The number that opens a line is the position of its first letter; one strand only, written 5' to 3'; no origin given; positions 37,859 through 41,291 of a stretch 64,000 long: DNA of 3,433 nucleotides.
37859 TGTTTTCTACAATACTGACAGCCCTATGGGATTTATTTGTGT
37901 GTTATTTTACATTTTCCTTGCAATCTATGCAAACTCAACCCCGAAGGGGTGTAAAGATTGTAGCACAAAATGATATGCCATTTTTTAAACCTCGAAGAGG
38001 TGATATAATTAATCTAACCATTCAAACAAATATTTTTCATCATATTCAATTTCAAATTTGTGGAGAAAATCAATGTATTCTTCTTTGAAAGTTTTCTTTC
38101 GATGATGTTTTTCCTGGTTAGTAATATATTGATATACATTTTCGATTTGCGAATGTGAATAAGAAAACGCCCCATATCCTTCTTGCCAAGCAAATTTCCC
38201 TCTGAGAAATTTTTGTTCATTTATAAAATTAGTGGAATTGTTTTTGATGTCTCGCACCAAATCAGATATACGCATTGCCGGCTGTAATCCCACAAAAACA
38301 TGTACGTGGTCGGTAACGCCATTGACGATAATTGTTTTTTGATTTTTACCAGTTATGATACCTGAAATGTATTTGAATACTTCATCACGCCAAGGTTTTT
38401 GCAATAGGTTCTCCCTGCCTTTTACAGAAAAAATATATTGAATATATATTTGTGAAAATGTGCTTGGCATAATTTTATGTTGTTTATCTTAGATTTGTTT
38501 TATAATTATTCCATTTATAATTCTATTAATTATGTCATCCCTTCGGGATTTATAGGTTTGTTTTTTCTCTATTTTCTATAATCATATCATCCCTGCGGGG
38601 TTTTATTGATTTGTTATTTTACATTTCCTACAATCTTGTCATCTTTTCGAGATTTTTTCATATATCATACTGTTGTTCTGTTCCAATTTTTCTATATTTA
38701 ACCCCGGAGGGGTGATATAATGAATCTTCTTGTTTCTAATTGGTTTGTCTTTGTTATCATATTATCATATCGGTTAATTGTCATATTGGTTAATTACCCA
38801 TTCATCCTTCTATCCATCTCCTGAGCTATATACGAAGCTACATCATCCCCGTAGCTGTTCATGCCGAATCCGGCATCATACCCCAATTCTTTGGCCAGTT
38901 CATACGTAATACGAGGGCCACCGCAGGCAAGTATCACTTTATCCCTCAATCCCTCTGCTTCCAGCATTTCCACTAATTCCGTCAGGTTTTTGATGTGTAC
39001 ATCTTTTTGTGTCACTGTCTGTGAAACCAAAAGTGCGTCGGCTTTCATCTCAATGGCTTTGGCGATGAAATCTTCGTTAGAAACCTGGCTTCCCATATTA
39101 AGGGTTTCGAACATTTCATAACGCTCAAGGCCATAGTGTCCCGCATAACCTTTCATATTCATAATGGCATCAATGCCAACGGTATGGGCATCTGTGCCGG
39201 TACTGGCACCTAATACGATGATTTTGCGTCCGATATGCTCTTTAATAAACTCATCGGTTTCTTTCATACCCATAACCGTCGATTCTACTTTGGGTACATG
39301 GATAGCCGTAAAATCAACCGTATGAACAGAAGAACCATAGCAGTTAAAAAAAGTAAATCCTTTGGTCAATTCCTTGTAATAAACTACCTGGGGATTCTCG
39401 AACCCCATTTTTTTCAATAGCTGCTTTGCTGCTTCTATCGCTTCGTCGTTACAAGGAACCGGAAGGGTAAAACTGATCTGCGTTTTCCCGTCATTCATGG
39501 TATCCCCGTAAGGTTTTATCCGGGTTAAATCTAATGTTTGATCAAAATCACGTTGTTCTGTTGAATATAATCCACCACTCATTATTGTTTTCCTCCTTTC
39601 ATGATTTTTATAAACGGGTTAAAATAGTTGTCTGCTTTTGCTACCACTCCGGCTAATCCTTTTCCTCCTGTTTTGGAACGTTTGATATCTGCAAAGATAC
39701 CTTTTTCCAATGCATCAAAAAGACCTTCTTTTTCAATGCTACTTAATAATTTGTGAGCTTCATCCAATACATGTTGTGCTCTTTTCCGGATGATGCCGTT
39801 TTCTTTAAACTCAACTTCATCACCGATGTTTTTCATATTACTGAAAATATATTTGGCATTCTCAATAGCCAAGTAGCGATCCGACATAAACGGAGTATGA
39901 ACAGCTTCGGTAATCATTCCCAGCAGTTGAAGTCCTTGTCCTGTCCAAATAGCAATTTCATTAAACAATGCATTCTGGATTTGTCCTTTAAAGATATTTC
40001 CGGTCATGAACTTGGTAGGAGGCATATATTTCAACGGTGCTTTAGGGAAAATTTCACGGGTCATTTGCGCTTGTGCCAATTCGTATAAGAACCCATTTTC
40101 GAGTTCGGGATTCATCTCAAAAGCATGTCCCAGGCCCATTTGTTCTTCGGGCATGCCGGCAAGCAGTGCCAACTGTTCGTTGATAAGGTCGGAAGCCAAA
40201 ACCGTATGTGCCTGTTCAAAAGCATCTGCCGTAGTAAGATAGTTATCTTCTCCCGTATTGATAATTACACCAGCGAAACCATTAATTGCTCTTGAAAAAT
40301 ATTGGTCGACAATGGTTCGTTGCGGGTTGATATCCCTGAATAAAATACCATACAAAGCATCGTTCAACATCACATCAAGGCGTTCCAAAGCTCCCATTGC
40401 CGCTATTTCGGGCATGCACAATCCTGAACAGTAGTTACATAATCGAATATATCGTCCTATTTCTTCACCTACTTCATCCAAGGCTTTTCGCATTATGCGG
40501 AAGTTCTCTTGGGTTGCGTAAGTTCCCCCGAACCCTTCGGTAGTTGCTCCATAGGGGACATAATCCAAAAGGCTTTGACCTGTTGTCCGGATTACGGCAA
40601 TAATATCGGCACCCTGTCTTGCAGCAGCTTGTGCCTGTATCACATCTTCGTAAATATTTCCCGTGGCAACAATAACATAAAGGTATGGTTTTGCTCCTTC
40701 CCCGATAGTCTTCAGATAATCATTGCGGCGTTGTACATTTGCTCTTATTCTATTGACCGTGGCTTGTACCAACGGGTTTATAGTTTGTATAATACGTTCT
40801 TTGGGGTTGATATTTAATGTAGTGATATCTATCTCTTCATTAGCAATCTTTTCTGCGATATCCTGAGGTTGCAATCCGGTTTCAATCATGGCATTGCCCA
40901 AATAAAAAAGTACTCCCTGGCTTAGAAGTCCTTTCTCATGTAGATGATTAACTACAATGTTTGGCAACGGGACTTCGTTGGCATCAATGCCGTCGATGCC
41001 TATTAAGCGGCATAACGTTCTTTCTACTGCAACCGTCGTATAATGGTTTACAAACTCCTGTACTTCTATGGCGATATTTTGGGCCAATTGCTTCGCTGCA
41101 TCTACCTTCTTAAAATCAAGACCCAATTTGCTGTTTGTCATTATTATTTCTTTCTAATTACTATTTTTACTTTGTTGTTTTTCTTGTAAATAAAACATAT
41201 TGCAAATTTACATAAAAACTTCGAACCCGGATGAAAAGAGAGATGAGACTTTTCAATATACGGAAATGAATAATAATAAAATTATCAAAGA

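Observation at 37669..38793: Y1/HUH transposase (RAYT-like) flanked on both sides by arrays of UUCG-type hairpin repeats, inserted between kamE and atoA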

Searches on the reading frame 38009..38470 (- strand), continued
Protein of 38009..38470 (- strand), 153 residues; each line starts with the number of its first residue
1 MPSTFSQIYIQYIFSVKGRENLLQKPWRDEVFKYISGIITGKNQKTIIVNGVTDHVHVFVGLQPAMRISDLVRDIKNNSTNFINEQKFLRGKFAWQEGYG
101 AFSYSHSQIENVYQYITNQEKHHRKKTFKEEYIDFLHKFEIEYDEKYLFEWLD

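Call 63: predict_structure(alignment_id=A3)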
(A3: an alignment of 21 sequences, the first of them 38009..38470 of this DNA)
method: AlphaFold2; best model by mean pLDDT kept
length: 153 residues; sequences in the alignment: 21
mean_pLDDT: 53.7   pTM: 0.44
mean pLDDT of the five models: 53.7, 48.6, 48.2, 46.6, 46.3
residues with pLDDT >= 90: 0; 70-90: 9; 50-70: 82; < 50: 62
segments of 3 or more residues with pLDDT < 50: 1-6, 84-124, 139-144, 146-153
pLDDT, mean of each block of 10 residues (from residue 1): 43 63 71 65 60 65 60 63 46 41 37 47 51 51 46 36
secondary structure, 60 per line:
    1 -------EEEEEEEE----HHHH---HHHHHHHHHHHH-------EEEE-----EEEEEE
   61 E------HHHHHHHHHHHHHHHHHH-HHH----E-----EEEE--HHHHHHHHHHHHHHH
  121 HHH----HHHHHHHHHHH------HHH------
elements in order: E8-15 H20-23 H27-38 E46-49 E55-61 H68-85 E100-103 H106-123 H128-138

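Call 70: find_related_loci(query=A3, collection=metagenome_contigs, flank=3000)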
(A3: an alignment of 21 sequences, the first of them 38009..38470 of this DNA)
Query A3 (153 aa) in metagenome_contigs; peptide patterns used: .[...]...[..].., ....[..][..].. (x = any residue, [..] = any of these).
600 stretches matched a pattern (row limit reached: there are more); 475 encode a relative of the query (tblastn E <= 1e-3); the best 80 are kept; 80 distinct loci.
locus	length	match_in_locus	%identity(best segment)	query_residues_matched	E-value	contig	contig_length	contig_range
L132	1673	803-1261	86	1-153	3e-97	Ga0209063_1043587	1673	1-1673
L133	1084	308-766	86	1-153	6e-98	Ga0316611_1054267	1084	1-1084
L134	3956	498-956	84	1-153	2e-90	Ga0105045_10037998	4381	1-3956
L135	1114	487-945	82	1-153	2e-96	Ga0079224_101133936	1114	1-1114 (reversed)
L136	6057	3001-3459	85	1-153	3e-89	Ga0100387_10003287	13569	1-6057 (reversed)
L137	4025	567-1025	85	1-153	6e-89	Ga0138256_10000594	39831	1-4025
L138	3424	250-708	84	1-153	3e-88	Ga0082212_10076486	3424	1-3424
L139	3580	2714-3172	84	1-153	2e-88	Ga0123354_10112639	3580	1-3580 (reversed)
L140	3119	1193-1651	84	1-153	5e-89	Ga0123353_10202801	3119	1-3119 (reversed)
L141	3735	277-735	82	1-153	2e-87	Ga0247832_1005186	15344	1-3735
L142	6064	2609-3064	80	1-152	2e-86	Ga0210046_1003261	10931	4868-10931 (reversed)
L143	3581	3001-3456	80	1-152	1e-86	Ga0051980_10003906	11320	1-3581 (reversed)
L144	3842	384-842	81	1-153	7e-87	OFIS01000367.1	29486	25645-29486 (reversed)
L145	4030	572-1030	82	1-153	1e-86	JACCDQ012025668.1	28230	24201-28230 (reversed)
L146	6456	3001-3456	80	1-152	2e-86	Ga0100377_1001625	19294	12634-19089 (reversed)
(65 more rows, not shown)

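Call 86: search_solved_structures(query=A2, max_evalue=10)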
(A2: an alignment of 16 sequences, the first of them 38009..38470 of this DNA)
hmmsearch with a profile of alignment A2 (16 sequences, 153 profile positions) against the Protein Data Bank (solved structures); distinct sequences matched with E-value up to 10: 16.
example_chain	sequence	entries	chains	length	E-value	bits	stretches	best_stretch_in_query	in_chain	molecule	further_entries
2xm3_A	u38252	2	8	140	1.1e-05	28.8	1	7-121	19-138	TRANSPOSASE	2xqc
2xma_A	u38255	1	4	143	1.2e-05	28.7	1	7-121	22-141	TRANSPOSASE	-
2xo6_A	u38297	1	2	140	4.9e-05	26.7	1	7-120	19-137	TRANSPOSASE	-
2fyx_A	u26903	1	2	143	5e-05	26.6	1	10-120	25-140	transposase, putative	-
2a6m_A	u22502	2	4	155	0.00025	24.4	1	11-137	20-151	ISHp608 transposase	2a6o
2vhg_A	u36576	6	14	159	0.00027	24.3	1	11-137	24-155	TRANSPOSASE ORFA | Putative transposase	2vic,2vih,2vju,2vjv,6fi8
2f4f_A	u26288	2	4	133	0.0012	22.2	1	12-121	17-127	Transposase, putative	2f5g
2ec2_A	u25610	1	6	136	0.023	18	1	16-120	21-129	136aa long hypothetical transposase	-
6njc_A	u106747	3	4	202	1.2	12.4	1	31-114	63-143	Sialate O-acetylesterase | Lysophospholipase L1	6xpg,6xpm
1v9d_A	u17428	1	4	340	1.6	12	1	66-139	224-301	Diaphanous protein homolog 1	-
7pzg_AAA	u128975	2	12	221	2.1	11.6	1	31-114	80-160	Lysophospholipase L1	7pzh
6fgj_A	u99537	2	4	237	2.3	11.5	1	54-130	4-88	GTP pyrophosphokinase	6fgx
3o4x_E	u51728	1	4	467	3.5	10.9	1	66-139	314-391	Protein diaphanous homolog 1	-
9b3d_G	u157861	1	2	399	5.9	10.2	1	66-139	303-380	Protein diaphanous homolog 1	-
9b27_G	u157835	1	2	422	8.2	9.7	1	66-139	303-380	Protein diaphanous homolog 1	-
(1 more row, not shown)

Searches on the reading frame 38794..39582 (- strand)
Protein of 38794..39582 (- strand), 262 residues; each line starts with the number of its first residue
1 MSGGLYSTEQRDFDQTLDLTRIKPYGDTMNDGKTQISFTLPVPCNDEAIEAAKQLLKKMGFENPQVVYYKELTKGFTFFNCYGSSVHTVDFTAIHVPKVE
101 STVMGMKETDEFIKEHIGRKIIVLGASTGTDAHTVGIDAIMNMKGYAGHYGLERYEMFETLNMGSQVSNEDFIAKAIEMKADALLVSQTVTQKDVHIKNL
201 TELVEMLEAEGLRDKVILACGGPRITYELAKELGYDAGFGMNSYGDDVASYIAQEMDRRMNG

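Call 4: search_protein_families(library=pfam, proteins=[window:38794-39582:-])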
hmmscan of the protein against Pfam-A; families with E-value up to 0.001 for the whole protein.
window:38794-39582:- (262 aa): 2 families
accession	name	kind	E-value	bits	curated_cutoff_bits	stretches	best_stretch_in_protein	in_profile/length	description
PF16554.10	OAM_dimer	-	4.2e-34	117.3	25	1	22-98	2-78/78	Dimerisation domain of d-ornithine 4,5-aminomutase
PF02310.24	B12-binding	-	1.7e-13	50.9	32.1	1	123-240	3-111/121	B12 binding domain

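Call 5: search_protein_families(library=ncbifam, proteins=[window:38794-39582:-])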
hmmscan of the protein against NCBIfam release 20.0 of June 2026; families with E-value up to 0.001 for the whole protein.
window:38794-39582:- (262 aa): 8 families
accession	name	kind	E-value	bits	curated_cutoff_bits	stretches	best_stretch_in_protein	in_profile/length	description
NF052385.1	Lys_5_6_beta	equivalog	4.7e-122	406.3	280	1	21-259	2-240/241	lysine 5,6-aminomutase subunit beta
NF040743.1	ornith_mutase_E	equivalog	4.1e-41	140.8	800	1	17-258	496-728/730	D-ornithine 4,5-aminomutase subunit OraE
NF047996.1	corrin_MtgC_2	exception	3e-10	39.9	370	1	115-244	85-200/212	glycine betaine-specific corrinoid protein MtgC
NF002612.0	PRK02261.1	equivalog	7.8e-10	38.4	110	1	121-222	5-92/148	methylaspartate mutase subunit S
TIGR02370.1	pyl_corrinoid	subfamily_domain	1.8e-09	37.3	215.3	1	91-237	49-189/197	methyltransferase cognate corrinoid protein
TIGR01501.1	MthylAspMutase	equivalog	2.2e-09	37.2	135.8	1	120-256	2-132/134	methylaspartate mutase subunit S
NF041607.1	dimeth_corrin_MtbC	equivalog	3.9e-09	36.3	350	1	118-237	81-187/203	dimethylamine corrinoid protein MtbC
NF047995.1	corrinoid_MtgC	exception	1.2e-06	28.2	310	1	121-237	94-197/215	glycine betaine-specific corrinoid protein MtgC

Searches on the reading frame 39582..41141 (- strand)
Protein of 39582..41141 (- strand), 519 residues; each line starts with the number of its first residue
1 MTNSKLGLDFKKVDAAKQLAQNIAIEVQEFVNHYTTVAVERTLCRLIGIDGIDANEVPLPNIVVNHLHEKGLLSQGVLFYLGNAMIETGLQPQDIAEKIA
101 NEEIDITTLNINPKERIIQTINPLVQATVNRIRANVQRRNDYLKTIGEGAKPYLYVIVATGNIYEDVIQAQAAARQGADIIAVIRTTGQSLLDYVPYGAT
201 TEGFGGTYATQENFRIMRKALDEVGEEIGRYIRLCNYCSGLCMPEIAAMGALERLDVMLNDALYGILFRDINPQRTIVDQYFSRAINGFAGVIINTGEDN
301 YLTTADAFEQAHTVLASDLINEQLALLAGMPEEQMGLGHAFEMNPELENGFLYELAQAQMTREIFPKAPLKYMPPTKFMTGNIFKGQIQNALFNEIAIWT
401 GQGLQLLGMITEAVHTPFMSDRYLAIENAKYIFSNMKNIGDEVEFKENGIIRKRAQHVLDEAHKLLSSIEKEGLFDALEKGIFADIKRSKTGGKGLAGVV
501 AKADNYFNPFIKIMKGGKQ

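Call 4: search_protein_families(library=pfam, proteins=[window:39582-41141:-])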
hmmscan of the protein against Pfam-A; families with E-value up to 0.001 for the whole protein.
window:39582-41141:- (519 aa): 1 family
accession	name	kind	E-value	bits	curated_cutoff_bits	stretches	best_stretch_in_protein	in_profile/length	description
PF09043.17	Lys-AminoMut_A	-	1.4e-273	908.3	25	1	6-512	1-507/508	D-Lysine 5,6-aminomutase TIM-barrel domain of alpha subunit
